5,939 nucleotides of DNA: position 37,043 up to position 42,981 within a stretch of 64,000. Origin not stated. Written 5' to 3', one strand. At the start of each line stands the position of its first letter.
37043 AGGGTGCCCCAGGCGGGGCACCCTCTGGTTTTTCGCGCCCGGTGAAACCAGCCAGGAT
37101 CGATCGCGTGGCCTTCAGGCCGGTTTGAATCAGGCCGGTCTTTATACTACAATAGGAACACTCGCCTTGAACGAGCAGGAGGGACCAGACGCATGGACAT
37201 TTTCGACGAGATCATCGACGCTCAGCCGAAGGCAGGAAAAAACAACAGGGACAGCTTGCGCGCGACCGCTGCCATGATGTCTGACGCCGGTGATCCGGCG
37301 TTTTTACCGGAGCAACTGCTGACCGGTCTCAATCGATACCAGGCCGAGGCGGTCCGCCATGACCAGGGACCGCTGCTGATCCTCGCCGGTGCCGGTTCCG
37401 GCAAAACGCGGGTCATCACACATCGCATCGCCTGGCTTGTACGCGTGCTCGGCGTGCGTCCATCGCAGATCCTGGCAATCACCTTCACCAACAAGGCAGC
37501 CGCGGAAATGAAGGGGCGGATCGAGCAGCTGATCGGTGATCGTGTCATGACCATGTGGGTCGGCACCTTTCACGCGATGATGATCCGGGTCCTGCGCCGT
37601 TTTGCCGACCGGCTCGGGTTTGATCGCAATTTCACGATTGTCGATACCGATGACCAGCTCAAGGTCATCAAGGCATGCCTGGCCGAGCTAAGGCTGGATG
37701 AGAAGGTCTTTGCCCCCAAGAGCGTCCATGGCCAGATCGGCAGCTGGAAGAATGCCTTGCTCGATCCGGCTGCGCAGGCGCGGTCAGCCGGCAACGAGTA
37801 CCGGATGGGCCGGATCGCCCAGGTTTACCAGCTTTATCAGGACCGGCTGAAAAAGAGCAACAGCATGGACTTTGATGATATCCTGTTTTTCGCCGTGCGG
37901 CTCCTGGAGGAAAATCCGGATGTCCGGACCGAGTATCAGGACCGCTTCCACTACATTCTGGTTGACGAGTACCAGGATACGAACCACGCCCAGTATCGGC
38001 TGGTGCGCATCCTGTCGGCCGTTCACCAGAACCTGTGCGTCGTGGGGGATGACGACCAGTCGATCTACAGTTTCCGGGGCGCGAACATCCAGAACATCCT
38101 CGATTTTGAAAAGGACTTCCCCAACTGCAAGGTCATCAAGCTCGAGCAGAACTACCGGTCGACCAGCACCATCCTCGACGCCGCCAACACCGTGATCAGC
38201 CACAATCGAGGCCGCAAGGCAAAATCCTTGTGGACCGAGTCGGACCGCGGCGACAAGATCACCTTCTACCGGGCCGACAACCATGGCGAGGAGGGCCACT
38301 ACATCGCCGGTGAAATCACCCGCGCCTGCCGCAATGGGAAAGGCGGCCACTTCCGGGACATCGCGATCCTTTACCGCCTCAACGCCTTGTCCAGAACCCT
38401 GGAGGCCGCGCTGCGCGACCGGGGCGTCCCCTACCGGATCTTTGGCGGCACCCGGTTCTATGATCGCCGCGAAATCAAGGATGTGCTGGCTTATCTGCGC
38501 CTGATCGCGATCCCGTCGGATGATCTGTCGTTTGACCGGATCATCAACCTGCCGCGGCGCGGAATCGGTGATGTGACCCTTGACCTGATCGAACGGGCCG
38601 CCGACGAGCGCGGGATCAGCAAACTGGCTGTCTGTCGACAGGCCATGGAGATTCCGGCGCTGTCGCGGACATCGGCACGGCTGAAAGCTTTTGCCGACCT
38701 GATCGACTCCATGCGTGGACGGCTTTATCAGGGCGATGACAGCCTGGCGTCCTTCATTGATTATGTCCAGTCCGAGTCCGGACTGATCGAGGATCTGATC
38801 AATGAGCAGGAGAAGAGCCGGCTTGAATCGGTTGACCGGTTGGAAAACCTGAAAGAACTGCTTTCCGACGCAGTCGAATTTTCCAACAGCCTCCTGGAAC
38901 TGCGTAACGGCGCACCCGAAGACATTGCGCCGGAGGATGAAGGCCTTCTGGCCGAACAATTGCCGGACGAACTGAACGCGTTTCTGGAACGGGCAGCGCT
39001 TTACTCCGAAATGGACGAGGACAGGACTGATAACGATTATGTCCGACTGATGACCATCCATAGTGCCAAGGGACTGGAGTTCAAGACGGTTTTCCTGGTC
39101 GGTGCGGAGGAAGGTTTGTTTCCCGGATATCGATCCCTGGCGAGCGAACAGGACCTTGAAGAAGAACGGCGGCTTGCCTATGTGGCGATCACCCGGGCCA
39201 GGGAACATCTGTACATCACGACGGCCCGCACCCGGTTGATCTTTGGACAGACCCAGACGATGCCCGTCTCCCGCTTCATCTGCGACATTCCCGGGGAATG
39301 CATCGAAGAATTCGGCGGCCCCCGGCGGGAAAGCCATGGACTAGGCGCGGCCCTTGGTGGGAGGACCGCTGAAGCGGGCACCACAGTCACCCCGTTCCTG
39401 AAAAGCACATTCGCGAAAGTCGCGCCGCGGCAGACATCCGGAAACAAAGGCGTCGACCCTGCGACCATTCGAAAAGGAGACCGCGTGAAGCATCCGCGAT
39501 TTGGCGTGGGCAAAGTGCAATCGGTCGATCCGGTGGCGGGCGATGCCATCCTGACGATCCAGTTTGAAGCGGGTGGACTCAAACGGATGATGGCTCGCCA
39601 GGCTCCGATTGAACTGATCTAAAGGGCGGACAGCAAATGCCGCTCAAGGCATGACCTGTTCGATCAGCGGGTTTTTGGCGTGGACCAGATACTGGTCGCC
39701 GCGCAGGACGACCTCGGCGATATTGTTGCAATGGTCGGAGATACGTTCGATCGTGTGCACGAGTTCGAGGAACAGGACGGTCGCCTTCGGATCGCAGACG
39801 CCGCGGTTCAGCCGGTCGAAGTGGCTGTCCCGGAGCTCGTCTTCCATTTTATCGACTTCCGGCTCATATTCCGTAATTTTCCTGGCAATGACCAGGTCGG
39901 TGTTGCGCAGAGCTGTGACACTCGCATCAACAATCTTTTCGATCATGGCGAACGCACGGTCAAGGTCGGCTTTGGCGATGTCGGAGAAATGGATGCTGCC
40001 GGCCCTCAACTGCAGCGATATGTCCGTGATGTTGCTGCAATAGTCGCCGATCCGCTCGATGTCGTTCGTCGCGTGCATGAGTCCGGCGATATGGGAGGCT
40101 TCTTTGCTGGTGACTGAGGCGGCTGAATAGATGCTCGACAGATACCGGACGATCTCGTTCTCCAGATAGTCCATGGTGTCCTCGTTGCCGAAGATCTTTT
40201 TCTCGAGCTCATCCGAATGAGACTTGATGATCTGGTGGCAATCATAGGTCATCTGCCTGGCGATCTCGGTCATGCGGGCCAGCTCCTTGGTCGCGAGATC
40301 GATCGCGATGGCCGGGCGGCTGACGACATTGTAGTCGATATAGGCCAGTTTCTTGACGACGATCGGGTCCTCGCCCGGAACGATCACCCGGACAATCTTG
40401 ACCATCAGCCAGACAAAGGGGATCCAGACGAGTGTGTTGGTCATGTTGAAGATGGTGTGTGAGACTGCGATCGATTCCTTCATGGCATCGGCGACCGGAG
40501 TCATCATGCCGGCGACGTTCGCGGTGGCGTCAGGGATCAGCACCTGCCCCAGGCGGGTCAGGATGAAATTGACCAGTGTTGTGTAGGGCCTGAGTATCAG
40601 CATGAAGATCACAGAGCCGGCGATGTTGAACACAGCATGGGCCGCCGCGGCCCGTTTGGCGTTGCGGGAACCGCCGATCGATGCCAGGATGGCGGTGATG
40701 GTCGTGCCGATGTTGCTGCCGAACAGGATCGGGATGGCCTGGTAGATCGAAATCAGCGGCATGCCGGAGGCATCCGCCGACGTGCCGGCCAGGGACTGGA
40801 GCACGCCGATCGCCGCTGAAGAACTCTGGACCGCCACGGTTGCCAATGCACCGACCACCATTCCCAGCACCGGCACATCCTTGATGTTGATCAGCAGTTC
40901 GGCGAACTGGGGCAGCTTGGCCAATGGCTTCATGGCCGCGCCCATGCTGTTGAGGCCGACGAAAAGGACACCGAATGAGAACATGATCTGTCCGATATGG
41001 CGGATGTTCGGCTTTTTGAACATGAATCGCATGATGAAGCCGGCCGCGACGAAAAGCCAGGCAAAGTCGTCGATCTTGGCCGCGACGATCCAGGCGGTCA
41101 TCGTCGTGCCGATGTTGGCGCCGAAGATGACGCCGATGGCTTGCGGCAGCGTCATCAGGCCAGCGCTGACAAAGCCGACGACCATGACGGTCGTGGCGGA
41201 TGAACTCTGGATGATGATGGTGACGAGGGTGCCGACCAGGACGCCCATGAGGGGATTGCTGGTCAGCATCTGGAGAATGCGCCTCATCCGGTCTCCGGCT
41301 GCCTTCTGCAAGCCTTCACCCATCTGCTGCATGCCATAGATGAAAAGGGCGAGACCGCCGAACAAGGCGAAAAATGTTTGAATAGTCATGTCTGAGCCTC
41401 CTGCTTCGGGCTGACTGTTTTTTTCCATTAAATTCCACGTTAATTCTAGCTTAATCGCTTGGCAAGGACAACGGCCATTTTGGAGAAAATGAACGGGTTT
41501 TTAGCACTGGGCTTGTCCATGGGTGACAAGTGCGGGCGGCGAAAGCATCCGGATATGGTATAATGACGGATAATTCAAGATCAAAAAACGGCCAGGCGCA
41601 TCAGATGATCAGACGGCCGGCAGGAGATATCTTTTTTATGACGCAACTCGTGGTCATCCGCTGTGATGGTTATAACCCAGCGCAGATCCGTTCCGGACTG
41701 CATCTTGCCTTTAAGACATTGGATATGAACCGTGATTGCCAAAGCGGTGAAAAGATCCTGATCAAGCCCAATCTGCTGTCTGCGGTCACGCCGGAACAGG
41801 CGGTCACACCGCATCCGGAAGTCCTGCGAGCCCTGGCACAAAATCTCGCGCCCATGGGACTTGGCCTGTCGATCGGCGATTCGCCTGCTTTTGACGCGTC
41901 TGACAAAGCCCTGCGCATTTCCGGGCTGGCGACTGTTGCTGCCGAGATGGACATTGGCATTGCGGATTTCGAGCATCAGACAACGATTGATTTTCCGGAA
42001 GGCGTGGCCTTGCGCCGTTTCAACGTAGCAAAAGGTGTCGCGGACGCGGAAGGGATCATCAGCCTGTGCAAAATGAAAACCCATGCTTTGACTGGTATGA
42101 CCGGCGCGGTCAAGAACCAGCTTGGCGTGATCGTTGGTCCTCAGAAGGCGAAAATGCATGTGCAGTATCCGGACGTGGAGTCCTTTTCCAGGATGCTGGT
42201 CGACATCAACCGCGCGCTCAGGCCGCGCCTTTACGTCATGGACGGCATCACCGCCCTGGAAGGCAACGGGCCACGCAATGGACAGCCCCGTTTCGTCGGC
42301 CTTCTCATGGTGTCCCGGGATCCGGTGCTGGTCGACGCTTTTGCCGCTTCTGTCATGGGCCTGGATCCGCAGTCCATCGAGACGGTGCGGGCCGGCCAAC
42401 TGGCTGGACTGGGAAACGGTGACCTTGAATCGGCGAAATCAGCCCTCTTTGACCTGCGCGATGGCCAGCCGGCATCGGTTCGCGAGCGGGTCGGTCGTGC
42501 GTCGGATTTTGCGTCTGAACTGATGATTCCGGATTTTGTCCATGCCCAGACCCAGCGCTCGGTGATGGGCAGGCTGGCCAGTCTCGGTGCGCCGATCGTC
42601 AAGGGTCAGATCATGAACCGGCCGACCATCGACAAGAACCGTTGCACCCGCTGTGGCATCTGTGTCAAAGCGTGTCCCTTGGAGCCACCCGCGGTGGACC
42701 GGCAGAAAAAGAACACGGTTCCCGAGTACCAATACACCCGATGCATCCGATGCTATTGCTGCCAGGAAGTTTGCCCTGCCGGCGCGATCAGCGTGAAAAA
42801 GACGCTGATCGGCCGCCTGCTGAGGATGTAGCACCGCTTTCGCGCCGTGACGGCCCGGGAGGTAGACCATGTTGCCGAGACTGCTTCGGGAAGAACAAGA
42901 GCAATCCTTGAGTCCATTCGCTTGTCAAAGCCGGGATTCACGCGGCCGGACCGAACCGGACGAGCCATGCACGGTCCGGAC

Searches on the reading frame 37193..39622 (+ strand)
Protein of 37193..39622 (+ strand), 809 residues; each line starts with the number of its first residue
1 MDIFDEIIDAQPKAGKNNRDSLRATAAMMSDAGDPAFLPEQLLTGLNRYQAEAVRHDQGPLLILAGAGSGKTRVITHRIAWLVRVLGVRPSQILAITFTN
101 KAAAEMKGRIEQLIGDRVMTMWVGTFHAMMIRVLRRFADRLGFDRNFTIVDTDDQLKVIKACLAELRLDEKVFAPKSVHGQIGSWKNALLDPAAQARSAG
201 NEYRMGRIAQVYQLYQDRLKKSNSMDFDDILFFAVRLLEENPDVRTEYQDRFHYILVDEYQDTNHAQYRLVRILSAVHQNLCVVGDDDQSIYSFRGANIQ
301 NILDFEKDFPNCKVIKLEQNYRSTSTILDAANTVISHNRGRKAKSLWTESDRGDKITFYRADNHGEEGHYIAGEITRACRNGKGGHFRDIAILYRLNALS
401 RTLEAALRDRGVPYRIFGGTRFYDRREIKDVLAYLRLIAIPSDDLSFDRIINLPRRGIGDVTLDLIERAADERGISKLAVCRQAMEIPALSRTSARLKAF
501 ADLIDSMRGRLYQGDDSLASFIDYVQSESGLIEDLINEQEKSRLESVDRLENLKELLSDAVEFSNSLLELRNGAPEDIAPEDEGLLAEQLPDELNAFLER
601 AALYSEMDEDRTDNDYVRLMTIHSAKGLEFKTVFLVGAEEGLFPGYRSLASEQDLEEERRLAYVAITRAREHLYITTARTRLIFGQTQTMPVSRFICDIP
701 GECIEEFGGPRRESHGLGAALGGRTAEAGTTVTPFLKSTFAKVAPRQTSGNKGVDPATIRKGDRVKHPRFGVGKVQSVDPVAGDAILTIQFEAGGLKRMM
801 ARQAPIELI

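Call 35: search_protein_families(library=pfam, proteins=[window:37193-39622:+], max_evalue=0.00001)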
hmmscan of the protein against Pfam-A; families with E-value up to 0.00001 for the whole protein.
window:37193-39622:+ (809 aa): 6 families
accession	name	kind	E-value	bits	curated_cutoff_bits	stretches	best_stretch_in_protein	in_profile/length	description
PF00580.27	UvrD-helicase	-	3.5e-94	315.9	23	1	46-310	1-271/271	UvrD/REP helicase N-terminal domain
PF13361.12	UvrD_C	-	1e-79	269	25.6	1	315-679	1-349/350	UvrD-like helicase C-terminal domain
PF13245.12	AAA_19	-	9.8e-25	87.7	25.1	1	50-295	1-134/134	AAA domain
PF13538.12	UvrD_C_2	-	3.4e-11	43.3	27.4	1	617-675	2-51/52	UvrD-like helicase C-terminal domain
PF21196.3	PcrA_UvrD_tudor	-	1.5e-09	38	23.9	1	762-807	2-47/48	PcrA/UvrD tudor domain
PF01443.25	Viral_helicase1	-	1.4e-08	35.2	21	0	605-676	165-227/228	Viral superfamily 1 RNA helicase core domain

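Call 66: find_homologous_proteins(query=window:37193-39622:+, max_evalue=1e-50)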
Query window:37193-39622:+ (809 aa): 8000 proteins with E <= 1e-50 among 8000 candidates; the best 120 are listed.
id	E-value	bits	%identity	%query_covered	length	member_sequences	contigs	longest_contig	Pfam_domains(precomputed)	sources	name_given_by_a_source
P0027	0.0e+0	1815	100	100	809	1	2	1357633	PF13538.13,PF01443.25,PF21196.4,PF13604.13,PF13361.13,PF13245.13,PF00580.28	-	-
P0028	0.0e+0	1410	76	100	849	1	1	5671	PF13538.13,PF01443.25,PF21196.4,PF13604.13,PF13361.13,PF13245.13,PF00580.28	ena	-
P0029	0.0e+0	1393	73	100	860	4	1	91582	PF13538.13,PF01443.25,PF21196.4,PF13604.13,PF13361.13,PF13245.13,PF00580.28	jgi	-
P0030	0.0e+0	1286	71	100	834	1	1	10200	PF13538.13,PF01443.25,PF21196.4,PF13604.13,PF13361.13,PF13245.13,PF00580.28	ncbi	-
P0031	0.0e+0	1286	71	100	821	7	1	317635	PF13538.13,PF01443.25,PF21196.4,PF13604.13,PF13361.13,PF13245.13,PF00580.28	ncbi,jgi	-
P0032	0.0e+0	1111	63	100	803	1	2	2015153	PF13538.13,PF01443.25,PF21196.4,PF13604.13,PF13361.13,PF13245.13,PF00580.28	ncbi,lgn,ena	-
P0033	0.0e+0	1096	63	100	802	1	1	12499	PF13538.13,PF01443.25,PF21196.4,PF13604.13,PF13361.13,PF13245.13,PF00580.28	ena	-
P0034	0.0e+0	1096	61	100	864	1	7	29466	PF13538.13,PF01443.25,PF21196.4,PF13604.13,PF13361.13,PF13245.13,PF00580.28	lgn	-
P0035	0.0e+0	1086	62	100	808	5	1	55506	PF13538.13,PF01443.25,PF21196.4,PF13604.13,PF13361.13,PF13245.13,PF00580.28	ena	-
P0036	0.0e+0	1078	61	100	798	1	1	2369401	PF13538.13,PF01443.25,PF21196.4,PF13604.13,PF13361.13,PF13245.13,PF00580.28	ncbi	-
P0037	0.0e+0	1076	60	100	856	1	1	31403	PF13538.13,PF01443.25,PF21196.4,PF13604.13,PF13361.13,PF13245.13,PF00580.28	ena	-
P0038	0.0e+0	1076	62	100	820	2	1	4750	PF13538.13,PF01443.25,PF13604.13,PF13361.13,PF13245.13,PF00580.28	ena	-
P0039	0.0e+0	1072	63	97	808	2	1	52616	PF13538.13,PF01443.25,PF21196.4,PF13604.13,PF13361.13,PF13245.13,PF00580.28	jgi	-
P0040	0.0e+0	1072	62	99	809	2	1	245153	PF13538.13,PF01443.25,PF21196.4,PF13604.13,PF13361.13,PF13245.13,PF00580.28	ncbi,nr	ncbi:MAG: UvrD-helicase domain-containing protein [Clostridiaceae bacterium]|nr:UvrD-helicase domain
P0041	0.0e+0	1069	60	100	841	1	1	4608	PF13538.13,PF01443.25,PF21196.4,PF13604.13,PF13361.13,PF13245.13,PF00580.28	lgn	-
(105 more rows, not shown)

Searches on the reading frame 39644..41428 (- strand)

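Call 35: search_protein_families(library=pfam, proteins=[window:39644-41428:-], max_evalue=0.00001)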
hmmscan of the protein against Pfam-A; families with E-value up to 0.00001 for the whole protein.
window:39644-41428:- (594 aa): 2 families
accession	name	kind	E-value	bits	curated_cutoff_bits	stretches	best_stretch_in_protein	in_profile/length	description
PF02690.20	Na_Pi_cotrans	-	5.3e-64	214.8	29.1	2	28-163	1-136/137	Na+/Pi-cotransporter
PF01895.24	PhoU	-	6.6e-28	97.4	23.5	2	490-574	2-89/89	PhoU domain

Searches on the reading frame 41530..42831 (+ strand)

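Call 35: search_protein_families(library=pfam, proteins=[window:41530-42831:+], max_evalue=0.00001)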
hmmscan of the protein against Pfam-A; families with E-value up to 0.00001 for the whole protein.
window:41530-42831:+ (433 aa): 7 families
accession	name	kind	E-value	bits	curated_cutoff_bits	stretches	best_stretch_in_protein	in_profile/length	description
PF04015.17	DUF362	-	4.7e-52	177.4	24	1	76-273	1-199/200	Domain of unknown function (DUF362)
PF00037.32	Fer4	-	6.4e-11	42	21.1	1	365-383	1-19/24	4Fe-4S binding domain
PF12797.12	Fer4_2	-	1.4e-09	37.7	24.5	1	364-383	2-21/22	4Fe-4S binding domain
PF12837.12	Fer4_6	-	3.5e-09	36.6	25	0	365-383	2-20/24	4Fe-4S binding domain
PF12838.12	Fer4_7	-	1.8e-07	31.9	27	1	371-419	1-52/52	4Fe-4S dicluster domain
PF13237.11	Fer4_10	-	2.2e-07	31.1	25.5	1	365-416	2-53/53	4Fe-4S dicluster domain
PF14697.11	Fer4_21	-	5.7e-06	26.8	35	1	366-421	2-58/59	4Fe-4S dicluster domain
